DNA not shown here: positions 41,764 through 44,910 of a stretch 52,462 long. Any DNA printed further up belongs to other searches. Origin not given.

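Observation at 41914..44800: Monocistronic PLD-nuclease / SF2-helicase / DUF3427-like fusion: candidate single-gene defence or repair module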

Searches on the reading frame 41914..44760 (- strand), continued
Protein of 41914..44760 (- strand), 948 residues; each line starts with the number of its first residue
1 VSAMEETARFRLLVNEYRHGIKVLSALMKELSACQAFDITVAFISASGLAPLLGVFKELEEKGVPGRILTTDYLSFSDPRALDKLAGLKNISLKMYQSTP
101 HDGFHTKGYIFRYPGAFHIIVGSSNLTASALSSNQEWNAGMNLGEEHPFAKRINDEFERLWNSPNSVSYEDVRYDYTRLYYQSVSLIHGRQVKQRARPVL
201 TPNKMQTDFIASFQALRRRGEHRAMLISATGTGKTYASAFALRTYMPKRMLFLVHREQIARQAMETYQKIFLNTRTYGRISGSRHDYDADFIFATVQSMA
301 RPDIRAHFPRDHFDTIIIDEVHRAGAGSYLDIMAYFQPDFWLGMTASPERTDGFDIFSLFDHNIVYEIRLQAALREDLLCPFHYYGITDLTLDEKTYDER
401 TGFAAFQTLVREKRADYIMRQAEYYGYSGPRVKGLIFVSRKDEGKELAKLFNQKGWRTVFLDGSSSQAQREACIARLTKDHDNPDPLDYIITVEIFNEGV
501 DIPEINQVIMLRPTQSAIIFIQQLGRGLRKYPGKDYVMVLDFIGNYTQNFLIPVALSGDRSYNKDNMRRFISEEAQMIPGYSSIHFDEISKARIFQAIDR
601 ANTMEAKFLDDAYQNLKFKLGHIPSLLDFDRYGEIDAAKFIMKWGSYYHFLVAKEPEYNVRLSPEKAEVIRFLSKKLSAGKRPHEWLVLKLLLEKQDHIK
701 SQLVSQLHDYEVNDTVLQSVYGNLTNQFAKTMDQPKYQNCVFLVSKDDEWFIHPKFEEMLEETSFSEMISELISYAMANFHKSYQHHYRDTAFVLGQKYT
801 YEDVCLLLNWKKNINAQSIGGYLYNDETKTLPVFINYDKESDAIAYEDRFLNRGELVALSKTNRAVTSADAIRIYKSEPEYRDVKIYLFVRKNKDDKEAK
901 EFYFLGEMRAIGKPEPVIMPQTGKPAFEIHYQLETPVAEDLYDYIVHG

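Call 21: find_encoding_contigs(protein=P0005, flank=10000, max_places=2)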
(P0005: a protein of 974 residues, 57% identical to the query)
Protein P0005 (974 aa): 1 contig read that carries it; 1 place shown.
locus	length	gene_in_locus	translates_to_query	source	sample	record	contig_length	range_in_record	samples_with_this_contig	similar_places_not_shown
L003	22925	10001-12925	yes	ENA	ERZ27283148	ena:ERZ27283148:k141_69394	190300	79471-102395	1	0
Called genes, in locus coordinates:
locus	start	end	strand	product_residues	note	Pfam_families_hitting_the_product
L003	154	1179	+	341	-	PF28530:DUF8426, PF04471:Mrr_cat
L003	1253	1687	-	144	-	PF09537:DUF2383 (faint)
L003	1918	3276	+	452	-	PF00209:SNF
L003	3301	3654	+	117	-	PF00462:Glutaredoxin (weak), PF03960:ArsC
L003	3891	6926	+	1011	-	PF09848:SLFN-g3_helicase (faint), PF13086:AAA_11, PF13245:AAA_19 (weak), PF13087:AAA_12, PF10881:DUF2726 (weak)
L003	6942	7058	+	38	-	-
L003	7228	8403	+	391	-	-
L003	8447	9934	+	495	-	PF04326:SLFN_AlbA_2, PF13749:HATPase_c_4, PF08279:HTH_11 (weak), PF13412:HTH_24 (weak)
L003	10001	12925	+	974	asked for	PF13091:PLDc_2, PF00270:DEAD, PF04851:ResIII, PF18766:SWI2_SNF2, PF00271:Helicase_C, PF26350:DUF8090, PF11907:DUF3427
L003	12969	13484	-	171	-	PF13302:Acetyltransf_3, PF00583:Acetyltransf_1, PF13420:Acetyltransf_4 (faint), PF13508:Acetyltransf_7 (weak)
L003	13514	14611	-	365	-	PF00583:Acetyltransf_1, PF13420:Acetyltransf_4 (weak), PF13673:Acetyltransf_10, PF13508:Acetyltransf_7, PF01841:Transglut_core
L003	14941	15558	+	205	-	PF00293:NUDIX, PF14815:NUDIX_4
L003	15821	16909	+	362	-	PF08378:NERD, PF00570:HRDC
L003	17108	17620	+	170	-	PF13302:Acetyltransf_3, PF00583:Acetyltransf_1, PF13523:Acetyltransf_8 (weak)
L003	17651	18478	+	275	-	PF07934:OGG_N, PF00730:HhH-GPD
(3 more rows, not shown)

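Call 33: find_encoding_contigs(protein=P0009, flank=8000, max_places=1)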
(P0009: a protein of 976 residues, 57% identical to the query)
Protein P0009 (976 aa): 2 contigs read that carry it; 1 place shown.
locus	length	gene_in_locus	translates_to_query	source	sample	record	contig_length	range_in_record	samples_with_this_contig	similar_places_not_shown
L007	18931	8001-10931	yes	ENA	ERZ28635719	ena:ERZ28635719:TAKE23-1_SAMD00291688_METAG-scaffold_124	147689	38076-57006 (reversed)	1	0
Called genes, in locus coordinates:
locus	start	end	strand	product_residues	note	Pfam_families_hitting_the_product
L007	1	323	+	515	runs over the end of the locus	PF00117:GATase, PF07722:Peptidase_C26, PF03054:tRNA_Me_trans (faint), PF02540:NAD_synthase (faint), PF00958:GMP_synt_C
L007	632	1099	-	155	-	-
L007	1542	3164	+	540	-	PF03193:RsgA_GTPase (faint), PF00005:ABC_tran, PF13555:AAA_29 (faint), PF20720:nSTAND3 (faint), PF25199:nSTAND_NTPase5 (faint), PF00004:AAA (faint), PF00910:RNA_helicase (faint), PF00005:ABC_tran, +4 more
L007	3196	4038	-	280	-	PF13411:MerR_1, PF00376:MerR, PF06445:GyrI-like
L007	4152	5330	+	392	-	PF00155:Aminotran_1_2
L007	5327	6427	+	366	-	PF00465:Fe-ADH, PF13685:Fe-ADH_2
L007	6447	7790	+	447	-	PF07670:Gate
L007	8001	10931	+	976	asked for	PF13091:PLDc_2, PF00270:DEAD, PF04851:ResIII, PF18766:SWI2_SNF2, PF00271:Helicase_C, PF26350:DUF8090, PF11907:DUF3427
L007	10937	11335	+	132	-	PF00293:NUDIX, PF14815:NUDIX_4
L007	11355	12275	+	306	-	PF12146:Hydrolase_4, PF00561:Abhydrolase_1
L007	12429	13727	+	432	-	PF00069:Pkinase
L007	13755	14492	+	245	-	PF00092:VWA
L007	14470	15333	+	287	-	PF13672:PP2C_2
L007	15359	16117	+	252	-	-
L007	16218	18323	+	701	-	-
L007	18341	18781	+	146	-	-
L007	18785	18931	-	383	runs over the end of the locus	-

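Call 34: find_encoding_contigs(protein=P0058, flank=8000, max_places=1)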
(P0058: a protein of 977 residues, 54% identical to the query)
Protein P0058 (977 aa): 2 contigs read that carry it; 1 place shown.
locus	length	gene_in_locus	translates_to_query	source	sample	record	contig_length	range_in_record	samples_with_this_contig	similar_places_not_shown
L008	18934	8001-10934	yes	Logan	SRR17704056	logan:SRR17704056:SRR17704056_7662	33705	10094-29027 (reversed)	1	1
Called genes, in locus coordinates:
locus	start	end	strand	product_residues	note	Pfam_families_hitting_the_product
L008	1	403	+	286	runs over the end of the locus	-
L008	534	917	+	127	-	PF01022:HTH_5, PF12840:HTH_20 (weak)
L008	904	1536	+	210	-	PF01209:Ubie_methyltran, PF05175:MTS (weak), PF06080:DUF938, PF13489:Methyltransf_23, PF13847:Methyltransf_31, PF13649:Methyltransf_25, PF08241:Methyltransf_11, PF08242:Methyltransf_12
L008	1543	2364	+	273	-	PF00753:Lactamase_B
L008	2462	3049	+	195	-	-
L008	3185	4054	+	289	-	PF13489:Methyltransf_23, PF13649:Methyltransf_25, PF13847:Methyltransf_31, PF08241:Methyltransf_11, PF08242:Methyltransf_12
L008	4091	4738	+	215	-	-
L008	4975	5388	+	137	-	PF11208:DUF2992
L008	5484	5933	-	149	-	-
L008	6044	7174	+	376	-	PF00069:Pkinase, PF07714:PK_Tyr_Ser-Thr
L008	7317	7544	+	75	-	PF24718:HTH_73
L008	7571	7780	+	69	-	-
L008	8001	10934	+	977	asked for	PF13091:PLDc_2, PF00270:DEAD, PF04851:ResIII, PF00271:Helicase_C, PF26350:DUF8090, PF11907:DUF3427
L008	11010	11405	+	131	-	PF00293:NUDIX, PF14815:NUDIX_4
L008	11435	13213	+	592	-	PF00931:NB-ARC (faint), PF09848:SLFN-g3_helicase, PF13401:AAA_22 (weak)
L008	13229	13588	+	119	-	PF12643:MazG-like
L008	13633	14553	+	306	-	PF08220:HTH_DeoR (weak), PF08279:HTH_11, PF19187:HTH_PafC (faint), PF13280:WYL, PF25583:WCX (weak)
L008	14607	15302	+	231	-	PF00037:Fer4 (weak), PF12837:Fer4_6 (weak), PF12838:Fer4_7 (faint), PF13484:Fer4_16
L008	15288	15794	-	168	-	PF00583:Acetyltransf_1, PF13673:Acetyltransf_10 (weak), PF13508:Acetyltransf_7, PF08445:FR47 (weak)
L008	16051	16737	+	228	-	PF16264:SatD, PF08281:Sigma70_r4_2 (weak)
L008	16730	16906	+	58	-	PF11750:DUF3307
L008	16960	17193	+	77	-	-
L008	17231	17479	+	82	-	-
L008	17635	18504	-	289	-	PF02311:AraC_binding, PF07883:Cupin_2, PF00165:HTH_AraC (weak), PF12833:HTH_18, PF00165:HTH_AraC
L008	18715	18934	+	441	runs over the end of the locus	PF01554:MatE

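Call 35: find_encoding_contigs(protein=P0119, flank=8000, max_places=1)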
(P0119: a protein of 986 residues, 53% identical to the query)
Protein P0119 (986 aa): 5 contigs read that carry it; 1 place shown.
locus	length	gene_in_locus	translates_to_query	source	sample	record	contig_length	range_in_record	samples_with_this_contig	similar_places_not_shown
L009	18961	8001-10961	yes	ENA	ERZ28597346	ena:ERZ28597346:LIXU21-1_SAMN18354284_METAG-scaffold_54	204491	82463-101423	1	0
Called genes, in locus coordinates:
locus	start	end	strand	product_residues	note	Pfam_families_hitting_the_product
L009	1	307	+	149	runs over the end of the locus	PF22811:Zn_ribbon_NrdR, PF03477:ATP-cone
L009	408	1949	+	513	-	PF05362:Lon_C (weak), PF13541:ChlI, PF01078:Mg_chelatase, PF05496:RuvB_N (faint), PF00158:Sigma54_activat (weak), PF07728:AAA_5, PF00493:MCM, PF13335:Mg_chelatase_C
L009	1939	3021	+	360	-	PF02481:DNA_processg_A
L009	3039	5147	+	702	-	PF01751:Toprim, PF01131:Topoisom_bac, PF01396:Zn_ribbon_Top1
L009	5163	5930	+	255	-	PF06018:CodY, PF01047:MarR (faint), PF12802:MarR_2, PF00392:GntR (faint), PF08279:HTH_11 (weak), PF08222:HTH_CodY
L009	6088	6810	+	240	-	PF00318:Ribosomal_S2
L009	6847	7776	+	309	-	PF00889:EF_TS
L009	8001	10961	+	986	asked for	PF13091:PLDc_2, PF00270:DEAD, PF04851:ResIII, PF18766:SWI2_SNF2, PF00271:Helicase_C, PF26350:DUF8090, PF11907:DUF3427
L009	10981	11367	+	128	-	PF00293:NUDIX, PF14815:NUDIX_4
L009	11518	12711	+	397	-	PF10592:AIPR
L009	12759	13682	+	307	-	-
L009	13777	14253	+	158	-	-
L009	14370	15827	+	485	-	PF08357:SEFIR, PF13676:TIR_2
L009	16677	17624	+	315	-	-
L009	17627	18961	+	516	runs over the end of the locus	PF00158:Sigma54_activat (weak), PF00004:AAA (weak), PF07724:AAA_2, PF07728:AAA_5, PF13401:AAA_22 (faint)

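Call 38: search_protein_families(library=ncbifam, proteins=[L007:10937-11332:+, L008:11010-11402:+, L009:10981-11364:+], max_evalue=0.001)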
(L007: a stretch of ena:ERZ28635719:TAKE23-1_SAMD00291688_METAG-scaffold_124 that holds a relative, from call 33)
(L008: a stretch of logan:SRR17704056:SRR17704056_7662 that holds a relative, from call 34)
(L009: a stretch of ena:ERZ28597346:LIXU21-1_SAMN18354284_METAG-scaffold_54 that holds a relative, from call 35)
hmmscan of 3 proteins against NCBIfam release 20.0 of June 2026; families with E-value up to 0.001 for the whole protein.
L007:10937-11332:+ (132 aa): 16 families
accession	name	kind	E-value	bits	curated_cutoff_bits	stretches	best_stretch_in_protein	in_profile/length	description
TIGR00586.1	mutt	equivalog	1.1e-31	109.5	97.9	1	1-126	2-129/129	8-oxo-dGTP diphosphatase MutT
NF008044.0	PRK10776.1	equivalog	1.2e-27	96.3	148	1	1-126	1-128/130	8-oxo-dGTP diphosphatase MutT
NF006530.0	PRK08999.1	equivalog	1.3e-26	93.4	245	1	1-125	3-129/315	Nudix family hydrolase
NF007834.0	PRK10546.1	equivalog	9.4e-26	90.2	156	1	1-123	1-124/135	pyrimidine (deoxy)nucleoside triphosphate diphosphatase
NF001936.0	PRK00714.1-3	equivalog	7.6e-12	45.4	118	1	8-75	11-83/155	RNA pyrophosphohydrolase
TIGR02705.1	nudix_YtkD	equivalog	1.2e-09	37.9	154.4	1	28-66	44-82/156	RNA deprotection pyrophosphohydrolase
NF001938.0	PRK00714.1-5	equivalog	1.4e-08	34.2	116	1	6-79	16-97/172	RNA pyrophosphohydrolase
NF001937.0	PRK00714.1-4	equivalog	1.7e-08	34.3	139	1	7-67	12-69/161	RNA pyrophosphohydrolase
NF052459.1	OxoGTPPhMutT1Mycb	equivalog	7.3e-08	31.9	475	1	29-112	29-114/292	8-oxo-(d)GTP phosphatase MutT1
NF012016.0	PRK15472.1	equivalog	1.6e-07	31.1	95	1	4-64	4-66/141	nucleoside triphosphatase NudI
NF001935.0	PRK00714.1-2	equivalog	1.7e-07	30.9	259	1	9-75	14-81/183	RNA pyrophosphohydrolase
NF001299.0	PRK00241.1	equivalog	4.9e-07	29.5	158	1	35-109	165-239/263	NAD(+) diphosphatase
NF003785.0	PRK05379.1-1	equivalog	2.7e-06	26.8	418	1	6-65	206-264/347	bifunctional nicotinamide-nucleotide adenylyltransferase/Nudix hydroxylase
NF001934.0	PRK00714.1-1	equivalog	4.4e-06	26.2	241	1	8-66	12-68/176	RNA pyrophosphohydrolase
NF041652.1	Nud_hyd_Dein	equivalog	1.3e-05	25.5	200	1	26-77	40-91/152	Nudix hydrolase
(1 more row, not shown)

L008:11010-11402:+ (131 aa): 16 families
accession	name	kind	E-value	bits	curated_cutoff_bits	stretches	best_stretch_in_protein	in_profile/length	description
TIGR00586.1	mutt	equivalog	3e-30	104.9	97.9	1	1-126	2-129/129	8-oxo-dGTP diphosphatase MutT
NF006530.0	PRK08999.1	equivalog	2e-26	92.8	245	1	1-126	3-130/315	Nudix family hydrolase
NF008044.0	PRK10776.1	equivalog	2.4e-26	92.2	148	1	1-126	1-128/130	8-oxo-dGTP diphosphatase MutT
NF007834.0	PRK10546.1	equivalog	1.5e-25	89.6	156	1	1-121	1-122/135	pyrimidine (deoxy)nucleoside triphosphate diphosphatase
NF001936.0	PRK00714.1-3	equivalog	4.7e-12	46.1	118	1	7-76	10-84/155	RNA pyrophosphohydrolase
TIGR02705.1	nudix_YtkD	equivalog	6.7e-09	35.5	154.4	1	29-60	45-76/156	RNA deprotection pyrophosphohydrolase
NF001938.0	PRK00714.1-5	equivalog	4.5e-08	32.6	116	1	5-79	15-97/172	RNA pyrophosphohydrolase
NF052459.1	OxoGTPPhMutT1Mycb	equivalog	9.7e-08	31.4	475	1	29-107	29-108/292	8-oxo-(d)GTP phosphatase MutT1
NF001937.0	PRK00714.1-4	equivalog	1e-07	31.8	139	1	5-66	10-68/161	RNA pyrophosphohydrolase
NF001935.0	PRK00714.1-2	equivalog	6.8e-07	28.9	259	1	28-61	30-63/183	RNA pyrophosphohydrolase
NF012016.0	PRK15472.1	equivalog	1.1e-06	28.4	95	1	10-65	11-67/141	nucleoside triphosphatase NudI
NF001299.0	PRK00241.1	equivalog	1.5e-06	27.9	158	1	36-109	166-239/263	NAD(+) diphosphatase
NF003785.0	PRK05379.1-1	equivalog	1.3e-05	24.5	418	1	6-64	205-263/347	bifunctional nicotinamide-nucleotide adenylyltransferase/Nudix hydroxylase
NF001934.0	PRK00714.1-1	equivalog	3e-05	23.5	241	1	20-59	24-61/176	RNA pyrophosphohydrolase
NF041652.1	Nud_hyd_Dein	equivalog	8.9e-05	22.8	200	1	27-75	41-89/152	Nudix hydrolase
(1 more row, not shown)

L009:10981-11364:+ (128 aa): 16 families
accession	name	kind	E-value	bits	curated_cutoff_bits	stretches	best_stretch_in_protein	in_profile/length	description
TIGR00586.1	mutt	equivalog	2.6e-27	95.4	97.9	1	1-125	2-128/129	8-oxo-dGTP diphosphatase MutT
NF008044.0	PRK10776.1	equivalog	2.7e-24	85.5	148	1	1-125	1-127/130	8-oxo-dGTP diphosphatase MutT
NF006530.0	PRK08999.1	equivalog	4e-24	85.2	245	1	1-124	3-128/315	Nudix family hydrolase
NF007834.0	PRK10546.1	equivalog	7.8e-23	80.8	156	1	1-122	1-123/135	pyrimidine (deoxy)nucleoside triphosphate diphosphatase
NF001936.0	PRK00714.1-3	equivalog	1.1e-10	41.7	118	1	7-75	15-83/155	RNA pyrophosphohydrolase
TIGR02705.1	nudix_YtkD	equivalog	7.2e-10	38.6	154.4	1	28-72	44-86/156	RNA deprotection pyrophosphohydrolase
NF001938.0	PRK00714.1-5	equivalog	1e-07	31.5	116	1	8-77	18-95/172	RNA pyrophosphohydrolase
NF012016.0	PRK15472.1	equivalog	5.9e-07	29.3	95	1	22-65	24-67/141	nucleoside triphosphatase NudI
NF001937.0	PRK00714.1-4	equivalog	7.9e-07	28.8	139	1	9-60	14-62/161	RNA pyrophosphohydrolase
NF001935.0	PRK00714.1-2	equivalog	9.6e-07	28.5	259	1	10-75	15-81/183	RNA pyrophosphohydrolase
NF041652.1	Nud_hyd_Dein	equivalog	1.4e-06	28.6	200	1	26-107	40-126/152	Nudix hydrolase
NF001299.0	PRK00241.1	equivalog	2.2e-06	27.3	158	1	10-110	142-240/263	NAD(+) diphosphatase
NF052459.1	OxoGTPPhMutT1Mycb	equivalog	1.1e-05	24.7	475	1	30-108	30-109/292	8-oxo-(d)GTP phosphatase MutT1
NF011963.0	PRK15434.1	subfamily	6.7e-05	22.6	146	1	15-108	29-134/159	GDP-mannose mannosyl hydrolase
NF001934.0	PRK00714.1-1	equivalog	7.8e-05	22.2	241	1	18-65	22-67/176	RNA pyrophosphohydrolase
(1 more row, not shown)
